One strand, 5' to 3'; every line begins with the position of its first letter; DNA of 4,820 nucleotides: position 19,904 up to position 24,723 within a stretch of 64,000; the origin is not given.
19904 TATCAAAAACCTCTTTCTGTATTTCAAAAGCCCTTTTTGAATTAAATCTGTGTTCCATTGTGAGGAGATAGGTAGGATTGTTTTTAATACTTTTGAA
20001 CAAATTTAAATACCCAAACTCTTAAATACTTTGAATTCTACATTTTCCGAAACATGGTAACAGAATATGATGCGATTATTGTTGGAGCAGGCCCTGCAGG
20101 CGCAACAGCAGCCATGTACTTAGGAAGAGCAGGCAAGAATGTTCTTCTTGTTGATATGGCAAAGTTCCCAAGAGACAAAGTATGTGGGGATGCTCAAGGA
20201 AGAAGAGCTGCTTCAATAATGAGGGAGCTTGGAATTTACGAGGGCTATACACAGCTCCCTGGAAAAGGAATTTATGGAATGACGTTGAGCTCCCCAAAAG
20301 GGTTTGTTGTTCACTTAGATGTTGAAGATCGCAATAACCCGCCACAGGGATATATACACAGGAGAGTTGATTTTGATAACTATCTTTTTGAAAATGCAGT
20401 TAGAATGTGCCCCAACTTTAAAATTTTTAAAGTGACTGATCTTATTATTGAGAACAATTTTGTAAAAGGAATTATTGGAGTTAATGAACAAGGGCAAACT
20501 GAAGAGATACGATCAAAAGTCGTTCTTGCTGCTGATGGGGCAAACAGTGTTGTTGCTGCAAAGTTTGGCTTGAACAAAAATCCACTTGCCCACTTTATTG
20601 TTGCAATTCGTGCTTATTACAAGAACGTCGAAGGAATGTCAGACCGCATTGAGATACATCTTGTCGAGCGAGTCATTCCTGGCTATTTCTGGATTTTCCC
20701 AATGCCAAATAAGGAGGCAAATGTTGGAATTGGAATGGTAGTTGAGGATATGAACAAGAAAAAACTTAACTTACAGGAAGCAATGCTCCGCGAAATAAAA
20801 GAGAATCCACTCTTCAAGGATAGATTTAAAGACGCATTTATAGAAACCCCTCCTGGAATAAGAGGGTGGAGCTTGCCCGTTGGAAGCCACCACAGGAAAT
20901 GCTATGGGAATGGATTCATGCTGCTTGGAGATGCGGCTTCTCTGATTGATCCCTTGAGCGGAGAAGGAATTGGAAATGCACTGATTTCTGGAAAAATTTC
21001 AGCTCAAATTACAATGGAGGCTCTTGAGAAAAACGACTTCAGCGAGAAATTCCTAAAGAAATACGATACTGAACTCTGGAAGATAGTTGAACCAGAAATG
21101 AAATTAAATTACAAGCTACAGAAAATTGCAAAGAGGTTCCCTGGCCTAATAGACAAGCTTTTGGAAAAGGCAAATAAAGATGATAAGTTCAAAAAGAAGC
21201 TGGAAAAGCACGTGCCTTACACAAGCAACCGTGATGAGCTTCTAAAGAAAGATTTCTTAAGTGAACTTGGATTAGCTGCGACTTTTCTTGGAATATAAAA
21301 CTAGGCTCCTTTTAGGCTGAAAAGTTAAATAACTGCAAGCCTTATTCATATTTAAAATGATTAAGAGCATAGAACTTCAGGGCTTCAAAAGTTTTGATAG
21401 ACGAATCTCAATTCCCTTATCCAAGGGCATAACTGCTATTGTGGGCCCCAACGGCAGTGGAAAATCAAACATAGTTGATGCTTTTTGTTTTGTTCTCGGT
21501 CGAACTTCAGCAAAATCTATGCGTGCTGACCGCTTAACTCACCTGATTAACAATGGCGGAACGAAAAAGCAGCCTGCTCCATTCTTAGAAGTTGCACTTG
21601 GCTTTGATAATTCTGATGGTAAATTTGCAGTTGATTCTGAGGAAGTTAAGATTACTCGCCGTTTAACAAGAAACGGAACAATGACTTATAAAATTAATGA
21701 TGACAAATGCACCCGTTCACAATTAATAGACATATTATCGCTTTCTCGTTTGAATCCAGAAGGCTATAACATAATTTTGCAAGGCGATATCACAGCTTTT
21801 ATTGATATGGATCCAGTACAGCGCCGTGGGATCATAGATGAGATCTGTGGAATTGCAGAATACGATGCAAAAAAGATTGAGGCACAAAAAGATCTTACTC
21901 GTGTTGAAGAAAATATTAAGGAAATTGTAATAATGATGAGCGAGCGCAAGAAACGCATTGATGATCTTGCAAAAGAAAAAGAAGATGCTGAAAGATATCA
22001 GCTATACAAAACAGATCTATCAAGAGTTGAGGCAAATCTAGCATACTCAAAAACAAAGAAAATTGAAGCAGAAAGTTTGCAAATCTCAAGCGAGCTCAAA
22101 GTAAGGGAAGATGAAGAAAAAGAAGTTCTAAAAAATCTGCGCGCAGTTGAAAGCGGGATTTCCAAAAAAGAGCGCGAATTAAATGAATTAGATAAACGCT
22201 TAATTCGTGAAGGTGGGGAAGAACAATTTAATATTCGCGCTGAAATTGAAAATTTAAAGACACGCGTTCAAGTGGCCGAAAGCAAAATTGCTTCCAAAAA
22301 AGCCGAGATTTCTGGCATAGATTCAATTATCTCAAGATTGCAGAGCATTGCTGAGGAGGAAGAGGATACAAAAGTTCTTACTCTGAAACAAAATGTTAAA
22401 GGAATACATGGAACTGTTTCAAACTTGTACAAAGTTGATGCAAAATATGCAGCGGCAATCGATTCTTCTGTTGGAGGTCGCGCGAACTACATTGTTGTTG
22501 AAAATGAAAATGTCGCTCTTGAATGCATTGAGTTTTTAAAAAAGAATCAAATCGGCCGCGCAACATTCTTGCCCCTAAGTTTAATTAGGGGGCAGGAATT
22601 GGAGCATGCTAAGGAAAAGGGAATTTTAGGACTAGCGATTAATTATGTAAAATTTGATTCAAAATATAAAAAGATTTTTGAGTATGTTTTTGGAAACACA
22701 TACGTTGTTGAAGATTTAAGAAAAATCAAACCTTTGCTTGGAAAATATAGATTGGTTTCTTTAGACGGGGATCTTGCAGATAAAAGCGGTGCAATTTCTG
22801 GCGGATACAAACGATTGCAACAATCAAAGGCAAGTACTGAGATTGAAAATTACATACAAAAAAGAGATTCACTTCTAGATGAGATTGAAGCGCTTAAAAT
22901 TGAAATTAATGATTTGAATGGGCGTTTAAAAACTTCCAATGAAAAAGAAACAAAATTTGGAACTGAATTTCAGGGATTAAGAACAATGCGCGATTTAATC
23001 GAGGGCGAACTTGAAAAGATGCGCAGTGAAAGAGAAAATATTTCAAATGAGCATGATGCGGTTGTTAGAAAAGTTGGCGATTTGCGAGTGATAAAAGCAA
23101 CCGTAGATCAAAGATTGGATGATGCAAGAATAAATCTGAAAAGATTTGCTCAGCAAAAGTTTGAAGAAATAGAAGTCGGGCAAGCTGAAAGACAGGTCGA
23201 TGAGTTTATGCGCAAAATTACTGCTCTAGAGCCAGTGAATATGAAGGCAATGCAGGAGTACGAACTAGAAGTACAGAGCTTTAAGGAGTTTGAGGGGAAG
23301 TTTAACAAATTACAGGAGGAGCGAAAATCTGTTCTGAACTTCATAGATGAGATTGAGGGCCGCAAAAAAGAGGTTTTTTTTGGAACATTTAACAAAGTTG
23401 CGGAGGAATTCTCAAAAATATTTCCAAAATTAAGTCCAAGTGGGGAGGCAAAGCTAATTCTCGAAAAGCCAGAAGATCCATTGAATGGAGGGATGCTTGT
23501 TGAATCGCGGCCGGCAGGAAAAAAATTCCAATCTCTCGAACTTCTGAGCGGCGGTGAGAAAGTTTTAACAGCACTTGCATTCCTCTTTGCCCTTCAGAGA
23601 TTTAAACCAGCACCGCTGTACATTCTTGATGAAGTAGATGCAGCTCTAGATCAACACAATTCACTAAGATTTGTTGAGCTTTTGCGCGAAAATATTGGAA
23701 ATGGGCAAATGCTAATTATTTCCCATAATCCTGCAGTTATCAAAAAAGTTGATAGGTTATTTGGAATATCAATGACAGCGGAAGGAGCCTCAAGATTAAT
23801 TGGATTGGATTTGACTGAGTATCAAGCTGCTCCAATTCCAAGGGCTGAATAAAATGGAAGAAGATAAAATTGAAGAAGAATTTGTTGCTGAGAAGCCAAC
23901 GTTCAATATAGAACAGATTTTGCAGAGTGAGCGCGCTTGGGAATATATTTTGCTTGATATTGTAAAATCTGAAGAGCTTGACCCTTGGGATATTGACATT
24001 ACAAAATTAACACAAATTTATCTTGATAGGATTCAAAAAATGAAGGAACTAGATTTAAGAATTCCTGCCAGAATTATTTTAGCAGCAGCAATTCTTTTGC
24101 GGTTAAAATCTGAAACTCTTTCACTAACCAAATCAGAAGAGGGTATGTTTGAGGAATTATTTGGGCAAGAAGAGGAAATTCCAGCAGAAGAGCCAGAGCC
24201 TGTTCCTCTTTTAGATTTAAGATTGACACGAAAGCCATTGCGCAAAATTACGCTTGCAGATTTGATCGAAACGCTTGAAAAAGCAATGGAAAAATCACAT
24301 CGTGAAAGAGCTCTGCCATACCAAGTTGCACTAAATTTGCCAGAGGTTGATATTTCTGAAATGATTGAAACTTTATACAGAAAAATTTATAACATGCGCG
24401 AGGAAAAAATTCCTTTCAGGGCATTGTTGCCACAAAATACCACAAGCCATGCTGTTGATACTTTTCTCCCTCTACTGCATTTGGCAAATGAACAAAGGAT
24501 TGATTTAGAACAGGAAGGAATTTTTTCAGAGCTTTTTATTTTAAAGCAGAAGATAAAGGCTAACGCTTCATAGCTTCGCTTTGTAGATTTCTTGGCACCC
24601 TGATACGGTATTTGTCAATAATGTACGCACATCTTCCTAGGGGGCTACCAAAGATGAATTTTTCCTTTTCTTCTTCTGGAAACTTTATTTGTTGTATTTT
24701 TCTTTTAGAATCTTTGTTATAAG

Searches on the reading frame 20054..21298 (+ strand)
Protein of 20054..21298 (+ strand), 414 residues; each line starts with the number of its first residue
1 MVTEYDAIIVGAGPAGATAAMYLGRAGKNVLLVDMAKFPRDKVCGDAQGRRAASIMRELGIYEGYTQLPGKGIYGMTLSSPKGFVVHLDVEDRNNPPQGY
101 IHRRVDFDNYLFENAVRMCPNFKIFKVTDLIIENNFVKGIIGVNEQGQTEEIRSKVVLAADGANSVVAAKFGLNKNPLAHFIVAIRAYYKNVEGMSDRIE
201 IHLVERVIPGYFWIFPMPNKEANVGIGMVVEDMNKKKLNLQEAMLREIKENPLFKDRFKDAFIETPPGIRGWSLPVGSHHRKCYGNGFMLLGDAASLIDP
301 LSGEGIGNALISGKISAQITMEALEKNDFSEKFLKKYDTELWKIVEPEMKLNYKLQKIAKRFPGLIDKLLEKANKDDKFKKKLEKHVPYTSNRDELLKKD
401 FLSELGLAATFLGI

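Call 40: search_protein_families(library=pfam, proteins=[window:20054-21298:+])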
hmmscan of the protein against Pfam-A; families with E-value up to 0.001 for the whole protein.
window:20054-21298:+ (414 aa): 12 families
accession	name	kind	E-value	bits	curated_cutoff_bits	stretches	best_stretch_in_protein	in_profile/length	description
PF01494.25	FAD_binding_3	-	4e-19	69.5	22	1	4-340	1-337/349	FAD binding domain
PF22578.2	GGR_cat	-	6.6e-09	36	27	1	184-250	5-70/88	Geranylgeranyl reductase catalytic domain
PF01266.30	DAO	-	4.8e-08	33.3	27.9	1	6-40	1-35/353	FAD dependent oxidoreductase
PF00890.30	FAD_binding_2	-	9.7e-07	28.8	20.4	1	6-35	1-30/414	FAD binding domain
PF04820.20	Trp_halogenase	-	1.4e-06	27.9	21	0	8-63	3-61/458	Tryptophan halogenase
PF07992.20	Pyr_redox_2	-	1.2e-05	25.3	26.1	1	5-38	1-35/291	Pyridine nucleotide-disulphide oxidoreductase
PF13450.12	NAD_binding_8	-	2e-05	25.2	21.9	1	9-37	1-29/68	NAD(P)-binding Rossmann-like domain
PF03486.20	HI0933_like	-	2.3e-05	24.4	50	1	6-50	2-46/244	HI0933-like protein Rossmann domain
PF12831.13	FAD_oxidored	-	5.3e-05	23.1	27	1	6-37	1-32/416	FAD dependent oxidoreductase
PF01946.23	Thi4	-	0.00015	21.5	26.2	0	3-33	16-47/235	Thi4 family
PF00070.33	Pyr_redox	-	0.00025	21.9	22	0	7-61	2-55/82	Pyridine nucleotide-disulphide oxidoreductase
PF01134.28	GIDA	-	0.00064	19.3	22.1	0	6-58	1-55/391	Glucose inhibited division protein A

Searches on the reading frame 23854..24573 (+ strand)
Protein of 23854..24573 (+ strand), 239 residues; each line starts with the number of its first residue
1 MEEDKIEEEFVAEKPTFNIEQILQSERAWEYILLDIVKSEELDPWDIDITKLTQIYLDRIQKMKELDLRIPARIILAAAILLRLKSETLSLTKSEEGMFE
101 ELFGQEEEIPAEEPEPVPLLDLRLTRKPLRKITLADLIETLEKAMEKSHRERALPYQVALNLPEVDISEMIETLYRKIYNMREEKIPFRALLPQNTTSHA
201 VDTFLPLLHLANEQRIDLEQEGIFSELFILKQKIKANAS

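Call 40: search_protein_families(library=pfam, proteins=[window:23854-24573:+])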
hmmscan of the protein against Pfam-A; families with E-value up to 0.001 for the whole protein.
window:23854-24573:+ (239 aa): 1 family
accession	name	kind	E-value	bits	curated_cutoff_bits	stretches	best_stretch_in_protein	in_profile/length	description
PF02616.19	SMC_ScpA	-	6.9e-16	59.4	24.6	2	38-107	3-72/232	Segregation and condensation protein ScpA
